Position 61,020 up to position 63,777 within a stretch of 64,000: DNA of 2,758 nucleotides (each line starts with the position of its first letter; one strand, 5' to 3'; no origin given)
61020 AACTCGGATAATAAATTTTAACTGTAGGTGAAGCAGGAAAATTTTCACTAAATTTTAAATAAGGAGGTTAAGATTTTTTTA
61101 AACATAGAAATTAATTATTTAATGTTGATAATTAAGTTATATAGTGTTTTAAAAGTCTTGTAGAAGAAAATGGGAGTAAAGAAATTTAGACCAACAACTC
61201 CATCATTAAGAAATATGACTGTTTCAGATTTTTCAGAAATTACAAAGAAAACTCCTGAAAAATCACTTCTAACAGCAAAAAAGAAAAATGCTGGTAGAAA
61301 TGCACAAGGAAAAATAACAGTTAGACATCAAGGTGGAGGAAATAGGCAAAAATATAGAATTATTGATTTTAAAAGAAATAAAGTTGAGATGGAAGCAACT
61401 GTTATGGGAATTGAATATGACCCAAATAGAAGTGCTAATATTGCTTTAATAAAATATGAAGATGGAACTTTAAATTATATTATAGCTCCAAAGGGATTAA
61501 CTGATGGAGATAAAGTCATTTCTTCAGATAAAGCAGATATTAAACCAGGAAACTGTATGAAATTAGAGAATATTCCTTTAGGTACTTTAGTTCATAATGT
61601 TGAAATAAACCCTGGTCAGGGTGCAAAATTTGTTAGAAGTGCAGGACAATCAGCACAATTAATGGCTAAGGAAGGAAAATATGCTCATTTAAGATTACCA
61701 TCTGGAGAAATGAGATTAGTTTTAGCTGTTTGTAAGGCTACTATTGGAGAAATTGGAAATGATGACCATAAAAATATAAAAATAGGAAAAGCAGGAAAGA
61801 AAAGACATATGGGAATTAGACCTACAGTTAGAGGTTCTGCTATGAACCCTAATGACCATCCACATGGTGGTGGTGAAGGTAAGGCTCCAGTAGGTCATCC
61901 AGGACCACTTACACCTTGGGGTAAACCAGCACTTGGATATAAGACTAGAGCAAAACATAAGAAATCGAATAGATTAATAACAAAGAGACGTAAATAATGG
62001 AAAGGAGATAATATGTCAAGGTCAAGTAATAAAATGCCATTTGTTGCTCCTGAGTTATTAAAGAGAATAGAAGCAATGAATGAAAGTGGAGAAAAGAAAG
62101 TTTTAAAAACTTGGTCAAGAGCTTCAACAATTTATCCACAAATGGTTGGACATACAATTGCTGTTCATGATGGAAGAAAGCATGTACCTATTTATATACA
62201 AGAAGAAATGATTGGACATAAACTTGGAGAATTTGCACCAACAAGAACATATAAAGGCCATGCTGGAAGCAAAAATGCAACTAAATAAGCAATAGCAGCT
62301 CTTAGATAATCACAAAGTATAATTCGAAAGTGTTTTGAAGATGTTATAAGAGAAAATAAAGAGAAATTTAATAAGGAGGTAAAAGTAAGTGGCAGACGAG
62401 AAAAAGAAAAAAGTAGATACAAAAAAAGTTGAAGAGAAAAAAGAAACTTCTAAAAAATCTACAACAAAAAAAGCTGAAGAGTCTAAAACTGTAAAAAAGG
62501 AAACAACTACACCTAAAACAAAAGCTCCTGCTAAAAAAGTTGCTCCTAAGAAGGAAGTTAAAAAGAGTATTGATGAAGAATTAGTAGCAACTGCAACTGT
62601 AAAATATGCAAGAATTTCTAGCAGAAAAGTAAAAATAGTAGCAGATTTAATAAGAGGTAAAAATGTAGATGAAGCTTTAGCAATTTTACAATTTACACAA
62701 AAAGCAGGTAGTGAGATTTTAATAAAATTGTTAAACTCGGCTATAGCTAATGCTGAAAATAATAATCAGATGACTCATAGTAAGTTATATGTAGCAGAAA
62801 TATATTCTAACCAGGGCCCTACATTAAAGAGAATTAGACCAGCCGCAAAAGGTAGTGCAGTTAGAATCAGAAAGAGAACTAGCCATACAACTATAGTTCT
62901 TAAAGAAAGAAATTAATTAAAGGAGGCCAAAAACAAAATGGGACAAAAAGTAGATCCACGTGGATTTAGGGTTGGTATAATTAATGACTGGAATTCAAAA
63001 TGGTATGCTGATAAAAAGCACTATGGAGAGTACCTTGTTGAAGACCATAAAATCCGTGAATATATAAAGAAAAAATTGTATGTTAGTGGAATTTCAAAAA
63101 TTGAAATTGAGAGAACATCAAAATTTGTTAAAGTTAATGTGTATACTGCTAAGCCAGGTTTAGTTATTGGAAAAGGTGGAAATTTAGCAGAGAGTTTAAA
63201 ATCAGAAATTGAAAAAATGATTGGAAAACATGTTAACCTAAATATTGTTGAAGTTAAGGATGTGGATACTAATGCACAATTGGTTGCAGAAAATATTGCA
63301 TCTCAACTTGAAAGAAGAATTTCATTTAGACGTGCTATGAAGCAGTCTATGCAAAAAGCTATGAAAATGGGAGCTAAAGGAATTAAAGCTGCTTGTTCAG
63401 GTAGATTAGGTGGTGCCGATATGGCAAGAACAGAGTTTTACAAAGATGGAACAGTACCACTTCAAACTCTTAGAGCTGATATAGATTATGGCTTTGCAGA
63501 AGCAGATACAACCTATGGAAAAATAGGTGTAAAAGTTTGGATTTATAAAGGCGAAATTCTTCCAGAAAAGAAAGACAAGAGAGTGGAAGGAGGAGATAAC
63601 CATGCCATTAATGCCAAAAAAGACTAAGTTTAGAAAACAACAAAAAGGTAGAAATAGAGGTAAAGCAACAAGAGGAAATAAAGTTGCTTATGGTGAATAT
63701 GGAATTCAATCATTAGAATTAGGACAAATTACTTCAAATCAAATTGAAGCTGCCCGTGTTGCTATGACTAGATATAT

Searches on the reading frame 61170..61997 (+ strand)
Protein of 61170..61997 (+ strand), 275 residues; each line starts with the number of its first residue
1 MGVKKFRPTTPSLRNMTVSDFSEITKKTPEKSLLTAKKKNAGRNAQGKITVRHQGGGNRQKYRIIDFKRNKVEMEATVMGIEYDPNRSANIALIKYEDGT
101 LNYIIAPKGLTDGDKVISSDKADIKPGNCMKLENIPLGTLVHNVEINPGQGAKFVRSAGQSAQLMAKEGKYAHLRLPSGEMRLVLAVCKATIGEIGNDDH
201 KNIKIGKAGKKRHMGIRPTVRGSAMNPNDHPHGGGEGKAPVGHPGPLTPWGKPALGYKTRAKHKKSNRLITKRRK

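Call 42: search_protein_families(library=pfam, proteins=[window:61170-61997:+], max_evalue=0.001)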
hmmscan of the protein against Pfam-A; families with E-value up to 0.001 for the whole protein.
window:61170-61997:+ (275 aa): 2 families
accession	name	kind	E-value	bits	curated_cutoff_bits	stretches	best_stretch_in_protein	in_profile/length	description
PF03947.24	Ribosomal_L2_C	-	3.9e-55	185.7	33.7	1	125-251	1-126/126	Ribosomal Proteins L2, C-terminal domain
PF00181.30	Ribosomal_L2_N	-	3.5e-35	120.3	23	1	42-118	1-77/77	Ribosomal Proteins L2, RNA binding N-terminal domain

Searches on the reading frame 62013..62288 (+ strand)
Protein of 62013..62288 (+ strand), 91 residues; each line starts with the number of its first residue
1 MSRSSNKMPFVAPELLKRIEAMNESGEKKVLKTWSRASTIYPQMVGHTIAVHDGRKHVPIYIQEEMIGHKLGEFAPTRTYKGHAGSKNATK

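Call 42: search_protein_families(library=pfam, proteins=[window:62013-62288:+], max_evalue=0.001)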
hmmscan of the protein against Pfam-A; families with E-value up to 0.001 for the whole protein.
window:62013-62288:+ (91 aa): 1 family
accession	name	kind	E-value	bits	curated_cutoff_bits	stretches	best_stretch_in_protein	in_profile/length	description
PF00203.26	Ribosomal_S19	-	9.5e-36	121.9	27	1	3-83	1-81/81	Ribosomal protein S19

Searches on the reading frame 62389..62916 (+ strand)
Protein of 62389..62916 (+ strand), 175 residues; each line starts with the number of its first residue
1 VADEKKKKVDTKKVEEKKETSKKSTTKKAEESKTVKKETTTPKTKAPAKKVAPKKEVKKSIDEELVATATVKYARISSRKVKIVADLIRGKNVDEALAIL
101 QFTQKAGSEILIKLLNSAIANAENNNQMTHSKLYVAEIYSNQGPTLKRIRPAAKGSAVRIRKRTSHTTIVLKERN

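Call 42: search_protein_families(library=pfam, proteins=[window:62389-62916:+], max_evalue=0.001)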
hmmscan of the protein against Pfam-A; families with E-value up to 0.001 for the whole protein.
window:62389-62916:+ (175 aa): 1 family
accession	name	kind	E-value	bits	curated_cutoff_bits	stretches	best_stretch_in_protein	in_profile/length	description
PF00237.24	Ribosomal_L22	-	2e-38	131.2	28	1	69-172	1-104/104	Ribosomal protein L22p/L17e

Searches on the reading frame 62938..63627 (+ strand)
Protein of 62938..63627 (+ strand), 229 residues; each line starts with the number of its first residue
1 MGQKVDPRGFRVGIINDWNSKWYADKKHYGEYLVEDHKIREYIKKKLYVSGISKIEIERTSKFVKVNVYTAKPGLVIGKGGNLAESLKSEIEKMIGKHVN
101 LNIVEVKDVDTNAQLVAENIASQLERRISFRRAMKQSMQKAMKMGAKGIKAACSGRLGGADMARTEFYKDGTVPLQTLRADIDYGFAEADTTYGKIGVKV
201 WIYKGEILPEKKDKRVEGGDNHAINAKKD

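Call 42: search_protein_families(library=pfam, proteins=[window:62938-63627:+], max_evalue=0.001)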
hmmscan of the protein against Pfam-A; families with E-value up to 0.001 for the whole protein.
window:62938-63627:+ (229 aa): 4 families
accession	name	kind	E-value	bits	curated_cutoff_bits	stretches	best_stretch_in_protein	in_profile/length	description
PF00189.25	Ribosomal_S3_C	-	5.7e-39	133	34.1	1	120-202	1-83/83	Ribosomal protein S3, C-terminal domain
PF07650.23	KH_2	-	1.2e-17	63.9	22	1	38-108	1-75/78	KH domain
PF05316.17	VAR1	-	8.2e-06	26.4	33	1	97-202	59-192/195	Mitochondrial ribosomal protein (VAR1)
PF13083.13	KH_KhpA-B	-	0.0004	20.7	32.1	1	55-97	22-64/73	KhpA/KhpB, KH domain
